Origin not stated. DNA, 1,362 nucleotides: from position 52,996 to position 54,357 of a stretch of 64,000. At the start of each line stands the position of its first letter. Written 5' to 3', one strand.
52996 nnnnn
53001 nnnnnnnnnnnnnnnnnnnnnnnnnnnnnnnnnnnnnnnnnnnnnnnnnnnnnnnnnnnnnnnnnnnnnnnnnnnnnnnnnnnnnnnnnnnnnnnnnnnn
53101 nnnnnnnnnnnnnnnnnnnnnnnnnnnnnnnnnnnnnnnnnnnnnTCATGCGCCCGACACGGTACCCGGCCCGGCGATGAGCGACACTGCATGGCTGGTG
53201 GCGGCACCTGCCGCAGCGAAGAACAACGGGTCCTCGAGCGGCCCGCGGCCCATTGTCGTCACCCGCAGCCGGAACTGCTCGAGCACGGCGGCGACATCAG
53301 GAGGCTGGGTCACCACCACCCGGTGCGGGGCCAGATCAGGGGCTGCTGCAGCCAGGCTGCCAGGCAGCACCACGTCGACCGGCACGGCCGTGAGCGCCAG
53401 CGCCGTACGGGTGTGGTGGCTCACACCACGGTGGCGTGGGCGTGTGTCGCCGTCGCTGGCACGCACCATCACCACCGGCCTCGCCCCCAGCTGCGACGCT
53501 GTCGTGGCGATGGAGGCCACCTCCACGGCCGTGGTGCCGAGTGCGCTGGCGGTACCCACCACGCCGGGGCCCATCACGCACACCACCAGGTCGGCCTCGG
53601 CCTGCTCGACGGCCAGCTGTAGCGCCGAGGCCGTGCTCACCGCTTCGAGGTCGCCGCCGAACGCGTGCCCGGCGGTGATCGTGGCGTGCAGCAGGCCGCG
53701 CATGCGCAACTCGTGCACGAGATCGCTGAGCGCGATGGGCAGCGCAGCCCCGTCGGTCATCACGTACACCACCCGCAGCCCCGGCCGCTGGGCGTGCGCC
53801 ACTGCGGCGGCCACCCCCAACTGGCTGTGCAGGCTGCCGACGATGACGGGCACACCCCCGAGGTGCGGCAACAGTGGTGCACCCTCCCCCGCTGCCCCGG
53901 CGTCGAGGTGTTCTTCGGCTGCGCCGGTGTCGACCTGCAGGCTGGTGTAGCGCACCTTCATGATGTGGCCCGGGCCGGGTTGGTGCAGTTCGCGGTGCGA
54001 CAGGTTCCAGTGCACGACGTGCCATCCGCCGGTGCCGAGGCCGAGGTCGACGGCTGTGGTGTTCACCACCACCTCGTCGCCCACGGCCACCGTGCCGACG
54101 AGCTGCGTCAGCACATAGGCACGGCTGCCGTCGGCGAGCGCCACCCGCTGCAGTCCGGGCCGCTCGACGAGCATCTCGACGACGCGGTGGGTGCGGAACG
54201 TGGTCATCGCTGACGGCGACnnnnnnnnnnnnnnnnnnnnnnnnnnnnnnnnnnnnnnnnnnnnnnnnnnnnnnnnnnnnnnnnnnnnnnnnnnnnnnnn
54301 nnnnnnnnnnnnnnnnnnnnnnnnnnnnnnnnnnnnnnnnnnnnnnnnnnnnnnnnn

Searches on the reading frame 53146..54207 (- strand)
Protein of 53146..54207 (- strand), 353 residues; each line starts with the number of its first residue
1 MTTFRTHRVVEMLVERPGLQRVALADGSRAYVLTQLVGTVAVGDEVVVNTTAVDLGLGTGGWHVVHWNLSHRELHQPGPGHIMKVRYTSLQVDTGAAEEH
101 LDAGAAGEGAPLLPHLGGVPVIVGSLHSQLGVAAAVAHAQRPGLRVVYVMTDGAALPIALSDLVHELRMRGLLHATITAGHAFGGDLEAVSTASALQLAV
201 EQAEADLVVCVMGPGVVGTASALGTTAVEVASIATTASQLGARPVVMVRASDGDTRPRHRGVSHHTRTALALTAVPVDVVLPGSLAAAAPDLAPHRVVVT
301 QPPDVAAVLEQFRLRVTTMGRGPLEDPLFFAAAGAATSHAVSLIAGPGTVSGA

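Call 6: search_protein_families(library=pfam, proteins=[window:53146-54207:-])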
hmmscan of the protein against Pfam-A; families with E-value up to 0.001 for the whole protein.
window:53146-54207:- (353 aa): 1 family
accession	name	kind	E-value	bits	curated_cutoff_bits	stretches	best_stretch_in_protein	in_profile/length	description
PF12982.12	DUF3866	-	1.4e-97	327.2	25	1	29-336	1-317/318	Protein of unknown function (DUF3866)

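Call 7: search_protein_families(library=ncbifam, proteins=[window:53146-54207:-])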
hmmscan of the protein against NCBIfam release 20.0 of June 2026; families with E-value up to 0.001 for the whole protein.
window:53146-54207:- (353 aa): 0 families

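Call 22: find_homologous_proteins(query=window:53146-54207:-)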
Query window:53146-54207:- (353 aa): 7217 proteins with E <= 0.001 among 8000 candidates; the best 120 are listed.
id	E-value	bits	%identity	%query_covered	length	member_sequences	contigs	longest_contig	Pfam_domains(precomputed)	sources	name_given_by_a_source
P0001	9.9e-196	668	91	100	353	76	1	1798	PF12982.13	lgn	-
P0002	3.8e-174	597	83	99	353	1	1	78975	PF12982.13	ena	-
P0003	7.8e-156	537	74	100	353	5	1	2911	PF12982.13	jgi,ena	jgi:hypothetical protein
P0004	2.2e-151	522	73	100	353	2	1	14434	PF12982.13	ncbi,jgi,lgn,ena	jgi:hypothetical protein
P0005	2.2e-145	502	70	100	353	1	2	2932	PF12982.13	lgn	-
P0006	3.4e-143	495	70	99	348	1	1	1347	PF12982.13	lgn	-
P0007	6.3e-143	494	69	100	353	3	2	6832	PF12982.13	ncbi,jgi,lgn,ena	jgi:hypothetical protein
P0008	3.3e-142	492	71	99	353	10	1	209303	PF12982.13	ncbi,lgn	-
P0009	2.9e-140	486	73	93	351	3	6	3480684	PF12982.13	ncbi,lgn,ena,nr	ncbi:MAG: DUF3866 family protein [Acidimicrobiales bacterium]|nr:DUF3866 family protein [Acidimicrob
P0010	8.8e-140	484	70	99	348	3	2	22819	PF12982.13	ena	-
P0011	2.2e-139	483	69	99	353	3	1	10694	PF12982.13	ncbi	-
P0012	4.5e-139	482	71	93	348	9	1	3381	PF12982.13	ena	-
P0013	4.7e-139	482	71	93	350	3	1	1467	PF12982.13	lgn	-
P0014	8.6e-139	481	72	93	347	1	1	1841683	PF12982.13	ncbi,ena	-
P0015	1.4e-138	480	70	99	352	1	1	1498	PF12982.13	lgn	-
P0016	1.7e-138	480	70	99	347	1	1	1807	PF12982.13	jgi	jgi:hypothetical protein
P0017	6.4e-138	478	71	93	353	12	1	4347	PF12982.13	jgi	jgi:hypothetical protein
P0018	1.2e-137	477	71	93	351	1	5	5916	PF12982.13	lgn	-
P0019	2.2e-137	476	68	100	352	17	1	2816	PF12982.13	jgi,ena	-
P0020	2.8e-137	476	68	100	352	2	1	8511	PF12982.13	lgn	-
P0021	3.5e-137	475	69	100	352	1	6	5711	PF12982.13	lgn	-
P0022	4.3e-137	475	72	93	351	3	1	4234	PF12982.13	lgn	-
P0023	4.3e-137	475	68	99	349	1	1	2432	PF12982.13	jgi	jgi:hypothetical protein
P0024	6.1e-137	475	67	99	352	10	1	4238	PF12982.13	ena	-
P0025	1.1e-136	474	70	99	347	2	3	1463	PF12982.13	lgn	-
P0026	1.8e-136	473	70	100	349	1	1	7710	PF12982.13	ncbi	-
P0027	2.8e-136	472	70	93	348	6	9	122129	PF12982.13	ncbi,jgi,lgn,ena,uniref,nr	ncbi:MAG: DUF3866 family protein [Actinomycetes bacterium]|jgi:hypothetical protein|uniref:Unannotat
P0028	3.3e-136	472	71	99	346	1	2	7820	PF12982.13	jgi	jgi:hypothetical protein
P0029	1.3e-135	470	69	93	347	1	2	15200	PF12982.13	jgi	jgi:hypothetical protein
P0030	2.2e-135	469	71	93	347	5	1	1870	PF12982.13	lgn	-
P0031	1.3e-134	467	69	93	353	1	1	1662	PF12982.13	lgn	-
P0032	1.3e-134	467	72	93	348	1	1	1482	PF12982.13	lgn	-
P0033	1.4e-134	467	69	100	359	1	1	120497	PF12982.13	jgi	-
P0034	3.2e-134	466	68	95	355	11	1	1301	PF12982.13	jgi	jgi:hypothetical protein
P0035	4.4e-134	465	71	93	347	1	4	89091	PF12982.13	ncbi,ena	-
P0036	8.2e-134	464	71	91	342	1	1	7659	PF12982.13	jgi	jgi:hypothetical protein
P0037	1.0e-133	464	71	96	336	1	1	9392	PF12982.13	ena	-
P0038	1.2e-133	464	70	95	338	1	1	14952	PF12982.13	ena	-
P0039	1.3e-133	464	67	98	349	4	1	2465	PF12982.13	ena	-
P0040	2.8e-133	463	70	93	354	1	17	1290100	PF12982.13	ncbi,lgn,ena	-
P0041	2.9e-133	462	70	93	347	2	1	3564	PF12982.13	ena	-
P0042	3.0e-133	462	71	91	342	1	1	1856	PF12982.13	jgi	jgi:hypothetical protein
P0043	3.9e-132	459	69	93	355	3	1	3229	PF12982.13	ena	-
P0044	3.9e-132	459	66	99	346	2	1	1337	PF12982.13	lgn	-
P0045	5.6e-132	458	68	93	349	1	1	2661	PF12982.13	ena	-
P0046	6.2e-132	458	67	97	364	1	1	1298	PF12982.13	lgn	-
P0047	9.6e-132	458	70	93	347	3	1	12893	PF12982.13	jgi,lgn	jgi:hypothetical protein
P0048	1.2e-131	457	67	97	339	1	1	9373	PF12982.13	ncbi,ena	-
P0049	1.9e-131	457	66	99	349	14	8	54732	PF12982.13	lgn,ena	-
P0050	2.7e-131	456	68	99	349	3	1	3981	PF12982.13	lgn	-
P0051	3.2e-131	456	66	100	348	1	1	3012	PF12982.13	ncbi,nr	ncbi:MAG: hypothetical protein QOE05_2395 [Actinomycetota bacterium]|nr:hypothetical protein [Actino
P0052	3.3e-131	456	67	100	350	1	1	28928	PF12982.13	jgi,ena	-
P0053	3.5e-131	456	67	93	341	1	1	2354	PF12982.13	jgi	jgi:hypothetical protein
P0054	1.2e-130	454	67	93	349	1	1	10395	PF12982.13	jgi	jgi:Protein of unknown function (DUF3866)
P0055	4.2e-130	452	66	93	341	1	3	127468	PF12982.13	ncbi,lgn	ncbi:MAG: DUF3866 family protein [Ilumatobacteraceae bacterium]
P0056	7.6e-130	451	68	93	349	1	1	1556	PF12982.13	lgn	-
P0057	1.2e-129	451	67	93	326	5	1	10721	PF12982.13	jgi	jgi:Protein of unknown function (DUF3866)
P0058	4.1e-129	449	65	99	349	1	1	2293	PF12982.13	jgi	jgi:hypothetical protein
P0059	5.0e-129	449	66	100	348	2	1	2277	PF12982.13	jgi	jgi:hypothetical protein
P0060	5.6e-129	448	65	99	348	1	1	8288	PF12982.13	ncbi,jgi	jgi:hypothetical protein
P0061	3.6e-128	446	66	99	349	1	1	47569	PF12982.13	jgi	jgi:hypothetical protein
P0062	1.2e-127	444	67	93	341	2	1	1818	PF12982.13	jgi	jgi:hypothetical protein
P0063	1.3e-127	444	67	96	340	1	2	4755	PF12982.13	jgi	-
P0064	2.5e-127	443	66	93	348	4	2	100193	PF12982.13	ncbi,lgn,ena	ncbi:MAG: hypothetical protein RI958_1614 [Actinomycetota bacterium]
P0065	3.6e-127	442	68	93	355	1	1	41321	PF12982.13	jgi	jgi:hypothetical protein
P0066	4.7e-127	442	65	93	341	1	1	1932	PF12982.13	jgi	jgi:hypothetical protein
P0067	1.6e-126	440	64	99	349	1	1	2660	PF12982.13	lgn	-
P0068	3.9e-126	439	64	99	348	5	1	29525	PF12982.13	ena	-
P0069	6.6e-126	438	73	88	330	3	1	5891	PF12982.13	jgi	jgi:hypothetical protein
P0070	4.1e-125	436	64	99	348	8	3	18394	PF12982.13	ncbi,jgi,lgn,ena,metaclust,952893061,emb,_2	jgi:hypothetical protein|metaclust:\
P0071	7.1e-124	432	66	94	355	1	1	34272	PF12982.13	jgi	jgi:hypothetical protein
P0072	1.9e-122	427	65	97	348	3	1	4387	PF12982.13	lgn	-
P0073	2.3e-122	427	66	93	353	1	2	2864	PF12982.13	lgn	-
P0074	1.3e-121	424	66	93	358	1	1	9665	PF12982.13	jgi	jgi:Protein of unknown function (DUF3866)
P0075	3.7e-121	423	66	93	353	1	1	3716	PF12982.13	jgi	jgi:hypothetical protein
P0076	6.2e-121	422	65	93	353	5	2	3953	PF12982.13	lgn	-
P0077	1.3e-120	421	90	66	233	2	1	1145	PF12982.13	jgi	jgi:hypothetical protein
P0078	4.8e-120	419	63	99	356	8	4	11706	PF12982.13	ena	-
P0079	9.1e-120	418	69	86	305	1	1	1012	PF12982.13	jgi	jgi:hypothetical protein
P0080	1.3e-119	418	64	93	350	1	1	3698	PF12982.13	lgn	-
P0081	1.4e-119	418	61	100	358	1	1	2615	PF12982.13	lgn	-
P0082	1.9e-118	414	63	93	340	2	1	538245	PF12982.13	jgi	jgi:hypothetical protein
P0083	2.0e-118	414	63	93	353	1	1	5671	PF12982.13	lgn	-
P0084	2.3e-118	414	66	90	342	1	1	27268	PF12982.13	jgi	jgi:hypothetical protein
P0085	6.2e-118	412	63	93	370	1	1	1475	PF12982.13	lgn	-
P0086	9.8e-118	411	64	99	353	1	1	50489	PF12982.13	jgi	jgi:hypothetical protein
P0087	1.5e-117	411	66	90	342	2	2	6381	PF12982.13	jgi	jgi:hypothetical protein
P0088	1.6e-117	411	63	93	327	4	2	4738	PF12982.13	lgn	-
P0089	8.5e-117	408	62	99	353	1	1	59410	PF12982.13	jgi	jgi:hypothetical protein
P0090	1.5e-116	408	64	98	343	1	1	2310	PF12982.13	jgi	jgi:hypothetical protein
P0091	2.0e-116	407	63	93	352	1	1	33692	PF12982.13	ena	-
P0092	9.7e-116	405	61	93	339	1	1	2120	PF12982.13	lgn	-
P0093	2.4e-115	404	64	93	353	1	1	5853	PF12982.13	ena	-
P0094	3.4e-115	403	63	92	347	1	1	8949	PF12982.13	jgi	jgi:hypothetical protein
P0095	4.8e-115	403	62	99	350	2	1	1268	PF12982.13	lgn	-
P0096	8.6e-115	402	63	93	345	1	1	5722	PF12982.13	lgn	-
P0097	2.0e-114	401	64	93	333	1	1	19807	PF12982.13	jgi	jgi:hypothetical protein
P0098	2.9e-114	400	65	98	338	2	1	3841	PF12982.13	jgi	jgi:hypothetical protein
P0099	3.7e-114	400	62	92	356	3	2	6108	PF12982.13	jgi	jgi:hypothetical protein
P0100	3.8e-114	400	63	93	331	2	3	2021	PF12982.13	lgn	-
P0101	9.8e-114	398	62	98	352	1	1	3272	PF12982.13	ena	-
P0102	1.0e-113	398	63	93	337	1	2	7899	PF12982.13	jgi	jgi:hypothetical protein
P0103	1.2e-113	398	63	93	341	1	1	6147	PF12982.13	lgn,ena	-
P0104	1.3e-113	398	62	93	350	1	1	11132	PF12982.13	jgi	jgi:hypothetical protein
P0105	1.3e-113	398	60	93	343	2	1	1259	PF12982.13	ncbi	-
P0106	1.6e-113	398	62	99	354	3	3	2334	PF12982.13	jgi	jgi:hypothetical protein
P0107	2.6e-113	397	63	93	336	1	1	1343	PF12982.13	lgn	-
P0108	2.6e-113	397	60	93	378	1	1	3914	PF12982.13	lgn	-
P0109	3.2e-113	397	63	93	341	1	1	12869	PF12982.13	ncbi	-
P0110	3.9e-113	396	62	95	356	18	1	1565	PF12982.13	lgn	-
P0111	8.2e-113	395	61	97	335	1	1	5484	PF12982.13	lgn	-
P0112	8.9e-113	395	60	99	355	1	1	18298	PF12982.13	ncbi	-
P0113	1.5e-112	394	62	93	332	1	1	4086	PF12982.13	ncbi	-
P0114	1.5e-112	394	63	93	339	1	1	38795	PF12982.13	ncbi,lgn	ncbi:MAG: DUF3866 family protein [Acidimicrobiales bacterium]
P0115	1.6e-112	394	63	95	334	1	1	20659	PF12982.13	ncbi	-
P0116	2.5e-112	394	62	93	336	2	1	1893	PF12982.13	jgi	jgi:hypothetical protein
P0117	3.3e-112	393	62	93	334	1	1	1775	PF12982.13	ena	-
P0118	3.9e-112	393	60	93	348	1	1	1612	PF12982.13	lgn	-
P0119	4.2e-112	393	64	93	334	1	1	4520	PF12982.13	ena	-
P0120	4.5e-112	393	62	93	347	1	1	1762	PF12982.13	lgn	-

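Call 32: predict_structure(alignment_id=A1)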
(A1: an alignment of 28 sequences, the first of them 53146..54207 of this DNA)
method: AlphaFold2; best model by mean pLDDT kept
length: 353 residues; sequences in the alignment: 28
mean_pLDDT: 84.8   pTM: 0.85
mean pLDDT of the five models: 84.8, 84.2, 81.1, 81.0, 80.9
residues with pLDDT >= 90: 194; 70-90: 91; 50-70: 58; < 50: 10
segments of 3 or more residues with pLDDT < 50: 154-156, 347-353
pLDDT, mean of each block of 10 residues (from residue 1): 90 88 95 85 94 72 88 71 64 62 59 86 92 97 94 57 87 88 74 92 96 65 80 95 96 88 93 96 96 95 97 91 95 98 65 38
secondary structure, 60 per line:
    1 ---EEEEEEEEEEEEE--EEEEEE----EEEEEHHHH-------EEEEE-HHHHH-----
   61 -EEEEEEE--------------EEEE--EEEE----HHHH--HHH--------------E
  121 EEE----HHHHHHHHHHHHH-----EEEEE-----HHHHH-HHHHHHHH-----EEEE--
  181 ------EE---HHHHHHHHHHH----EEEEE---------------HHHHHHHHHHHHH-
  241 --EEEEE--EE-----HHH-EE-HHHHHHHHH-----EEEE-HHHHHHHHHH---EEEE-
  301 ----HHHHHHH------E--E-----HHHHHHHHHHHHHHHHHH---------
elements in order: E4-16 E19-24 E29-33 H34-37 E45-49 H51-55 E62-68 E83-86 E89-92 H97-100 E120-123 H128-140 E146-150 H156-160 H162-169 E175-178 H192-202 E207-211 H227-239 E243-247 H264-272 E278-281 H283-292 E296-299 H305-311 H327-344

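Call 45: find_encoding_contigs(protein=P0082, flank=7000, max_places=1)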
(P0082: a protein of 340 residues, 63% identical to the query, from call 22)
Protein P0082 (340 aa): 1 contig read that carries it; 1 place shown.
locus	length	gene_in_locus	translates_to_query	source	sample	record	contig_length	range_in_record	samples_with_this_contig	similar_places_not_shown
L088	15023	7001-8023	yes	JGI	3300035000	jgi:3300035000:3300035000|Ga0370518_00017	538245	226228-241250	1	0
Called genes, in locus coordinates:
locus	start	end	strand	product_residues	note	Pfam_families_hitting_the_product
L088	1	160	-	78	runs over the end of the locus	PF13459:Fer4_15, PF13370:Fer4_13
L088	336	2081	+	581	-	PF17758:Prot_ATP_ID_OB_N, PF16450:Prot_ATP_ID_OB_C, PF13191:AAA_16 (weak), PF00004:AAA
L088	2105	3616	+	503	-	PF03136:Pup_ligase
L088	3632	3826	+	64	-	PF05639:Pup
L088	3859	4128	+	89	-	PF02945:Endonuclease_7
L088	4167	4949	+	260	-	PF00227:Proteasome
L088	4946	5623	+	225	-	PF00227:Proteasome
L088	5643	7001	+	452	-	PF03136:Pup_ligase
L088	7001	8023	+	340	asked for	PF12982:DUF3866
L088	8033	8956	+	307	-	PF13280:WYL, PF25583:WCX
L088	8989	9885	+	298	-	PF19187:HTH_PafC, PF13280:WYL, PF25583:WCX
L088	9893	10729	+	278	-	PF10502:Peptidase_S26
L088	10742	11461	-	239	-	PF03009:GDPD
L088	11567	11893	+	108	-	-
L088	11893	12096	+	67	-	-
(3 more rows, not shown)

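Call 46: find_encoding_contigs(protein=P0112, flank=7000, max_places=1)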
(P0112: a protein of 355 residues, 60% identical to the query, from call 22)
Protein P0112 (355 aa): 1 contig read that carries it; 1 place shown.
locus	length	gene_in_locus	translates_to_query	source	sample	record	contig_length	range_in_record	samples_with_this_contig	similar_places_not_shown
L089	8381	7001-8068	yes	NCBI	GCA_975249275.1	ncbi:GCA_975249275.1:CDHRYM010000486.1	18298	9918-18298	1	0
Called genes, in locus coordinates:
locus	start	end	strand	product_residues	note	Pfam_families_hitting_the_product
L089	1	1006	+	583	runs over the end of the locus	PF17758:Prot_ATP_ID_OB_N, PF16450:Prot_ATP_ID_OB_C, PF13191:AAA_16 (weak), PF00004:AAA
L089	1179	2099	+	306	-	-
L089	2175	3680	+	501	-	PF03136:Pup_ligase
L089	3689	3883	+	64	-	PF05639:Pup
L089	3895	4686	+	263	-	PF00227:Proteasome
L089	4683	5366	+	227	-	PF00227:Proteasome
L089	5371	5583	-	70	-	-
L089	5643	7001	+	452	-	PF03136:Pup_ligase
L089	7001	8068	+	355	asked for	PF12982:DUF3866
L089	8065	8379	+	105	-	?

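Call 54: search_protein_representatives(protein=window:53146-54207:-)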
Query: 353 residues. Proteins with E-value up to 0.001 (for the whole library): 1527; up to 1e-10: 974; up to 1e-30: 427. The best 150 are listed.
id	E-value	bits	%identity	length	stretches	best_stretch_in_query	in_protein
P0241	7.1e-104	364.2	62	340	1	1-346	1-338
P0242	7.4e-104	364.2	65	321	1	1-344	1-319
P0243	6.4e-98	344.7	57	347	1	1-341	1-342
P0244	4.0e-90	319.0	57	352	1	4-349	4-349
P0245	6.3e-85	301.9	53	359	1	2-341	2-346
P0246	1.4e-78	281.1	50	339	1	1-338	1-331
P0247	4.0e-77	276.3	49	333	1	3-342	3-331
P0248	5.5e-75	269.3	50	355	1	1-336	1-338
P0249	1.2e-74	268.1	71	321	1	1-197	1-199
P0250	1.4e-74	268.0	50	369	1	1-347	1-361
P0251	1.8e-73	264.3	49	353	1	2-338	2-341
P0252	2.5e-73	263.8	48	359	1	1-340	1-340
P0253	1.2e-71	258.4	46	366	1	1-347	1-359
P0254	6.3e-71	255.9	52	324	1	7-330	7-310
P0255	3.4e-69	250.2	70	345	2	1-197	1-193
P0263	7.0e-66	239.3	41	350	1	1-338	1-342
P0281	1.6e-62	228.3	40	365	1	4-346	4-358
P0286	6.9e-62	226.2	40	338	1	1-337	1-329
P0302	6.9e-59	216.4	43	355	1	1-345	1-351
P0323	4.7e-56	207.0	40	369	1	9-337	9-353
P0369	1.7e-51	192.1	40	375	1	4-348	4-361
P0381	4.1e-50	187.5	38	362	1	5-344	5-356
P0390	1.8e-49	185.4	40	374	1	33-343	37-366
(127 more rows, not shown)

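Call 55: list_cluster_members(proteins=[P0246, P0253, P0263, P0281, P0286, P0323, P0369, P0381, P0390, P0302])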
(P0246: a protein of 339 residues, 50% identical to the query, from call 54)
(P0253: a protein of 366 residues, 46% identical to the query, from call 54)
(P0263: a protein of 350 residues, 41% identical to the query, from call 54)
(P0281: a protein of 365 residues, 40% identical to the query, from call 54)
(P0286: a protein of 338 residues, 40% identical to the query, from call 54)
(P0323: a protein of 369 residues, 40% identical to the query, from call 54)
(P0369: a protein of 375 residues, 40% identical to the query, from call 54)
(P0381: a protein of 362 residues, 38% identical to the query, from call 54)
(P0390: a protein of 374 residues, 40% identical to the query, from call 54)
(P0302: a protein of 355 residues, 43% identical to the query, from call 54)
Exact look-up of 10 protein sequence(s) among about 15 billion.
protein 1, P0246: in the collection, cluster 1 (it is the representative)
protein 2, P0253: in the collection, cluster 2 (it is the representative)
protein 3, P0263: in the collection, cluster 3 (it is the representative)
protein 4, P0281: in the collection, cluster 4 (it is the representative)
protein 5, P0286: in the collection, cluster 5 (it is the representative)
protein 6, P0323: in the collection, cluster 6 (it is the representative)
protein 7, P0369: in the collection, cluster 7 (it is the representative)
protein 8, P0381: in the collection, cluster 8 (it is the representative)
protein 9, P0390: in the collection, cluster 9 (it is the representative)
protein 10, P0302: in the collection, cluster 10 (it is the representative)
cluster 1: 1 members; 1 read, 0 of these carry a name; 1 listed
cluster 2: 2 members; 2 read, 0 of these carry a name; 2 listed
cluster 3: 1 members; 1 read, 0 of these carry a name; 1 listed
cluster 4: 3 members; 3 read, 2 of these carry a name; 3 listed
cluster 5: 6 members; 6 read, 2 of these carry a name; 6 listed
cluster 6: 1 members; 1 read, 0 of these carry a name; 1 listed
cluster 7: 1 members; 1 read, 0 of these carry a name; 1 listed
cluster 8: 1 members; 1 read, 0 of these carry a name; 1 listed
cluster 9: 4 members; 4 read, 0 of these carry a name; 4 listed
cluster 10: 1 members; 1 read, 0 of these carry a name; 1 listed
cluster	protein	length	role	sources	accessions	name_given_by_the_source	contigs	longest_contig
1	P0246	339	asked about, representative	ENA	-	-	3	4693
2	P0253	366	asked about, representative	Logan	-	-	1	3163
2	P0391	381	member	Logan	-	-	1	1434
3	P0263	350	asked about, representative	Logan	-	-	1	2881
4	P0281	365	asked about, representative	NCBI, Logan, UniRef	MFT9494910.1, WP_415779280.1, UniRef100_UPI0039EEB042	DUF3866 family protein [Anaerosolibacter sp.] | DUF3866 family protein n=1 Tax=Anaerosolibacter sp. TaxID=1872527 RepID=UPI0039EEB042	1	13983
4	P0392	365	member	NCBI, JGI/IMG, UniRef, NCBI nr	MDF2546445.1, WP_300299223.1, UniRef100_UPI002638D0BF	MAG: hypothetical protein K0R93_1343 [Anaerosolibacter sp.] | hypothetical protein | DUF3866 family protein n=1 Tax=Anaerosolibacter sp. TaxID=1872527 RepID=UPI002638D0BF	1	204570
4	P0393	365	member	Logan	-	-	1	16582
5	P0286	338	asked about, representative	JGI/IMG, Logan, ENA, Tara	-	hypothetical protein | strand:- start:2726 stop:3742 length:1017 start_codon:yes stop_codon:yes ...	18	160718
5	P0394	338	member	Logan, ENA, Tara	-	strand:+ start:2831 stop:3847 length:1017 start_codon:yes stop_codon:yes ...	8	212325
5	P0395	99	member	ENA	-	-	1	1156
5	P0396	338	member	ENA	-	-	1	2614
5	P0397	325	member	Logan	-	-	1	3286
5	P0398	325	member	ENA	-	-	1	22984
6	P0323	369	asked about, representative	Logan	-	-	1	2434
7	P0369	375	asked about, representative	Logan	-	-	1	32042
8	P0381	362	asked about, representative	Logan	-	-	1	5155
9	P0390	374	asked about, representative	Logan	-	-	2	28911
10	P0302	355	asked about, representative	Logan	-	-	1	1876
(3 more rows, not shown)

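Call 56: find_encoding_contigs(protein=P0392, flank=6000, max_places=1)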
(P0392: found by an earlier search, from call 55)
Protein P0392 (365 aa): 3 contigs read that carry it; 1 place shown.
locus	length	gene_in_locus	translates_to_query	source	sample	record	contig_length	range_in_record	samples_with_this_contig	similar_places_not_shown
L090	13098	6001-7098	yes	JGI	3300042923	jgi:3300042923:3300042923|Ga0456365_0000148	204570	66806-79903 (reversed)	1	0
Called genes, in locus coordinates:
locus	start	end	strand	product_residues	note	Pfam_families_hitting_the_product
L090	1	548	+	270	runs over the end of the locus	PF00072:Response_reg, PF08769:Spo0A_C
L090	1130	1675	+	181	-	PF00589:Phage_integrase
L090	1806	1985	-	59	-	-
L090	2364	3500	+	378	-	PF04263:TPK_catalytic (weak), PF12555:SteA-like_C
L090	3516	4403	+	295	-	PF11382:MctB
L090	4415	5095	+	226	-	PF00535:Glycos_transf_2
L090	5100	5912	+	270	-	PF00953:Glycos_transf_4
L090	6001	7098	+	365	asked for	PF12982:DUF3866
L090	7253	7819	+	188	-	PF28549:NDPSase_N, PF00293:NUDIX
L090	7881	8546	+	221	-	PF01944:SpoIIM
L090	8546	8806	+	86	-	-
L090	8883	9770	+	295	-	PF02899:Phage_int_SAM_1, PF13495:Phage_int_SAM_4, PF00589:Phage_integrase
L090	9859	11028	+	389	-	PF01676:Metalloenzyme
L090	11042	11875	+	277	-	PF01048:PNP_UDP_1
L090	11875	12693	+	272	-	PF01048:PNP_UDP_1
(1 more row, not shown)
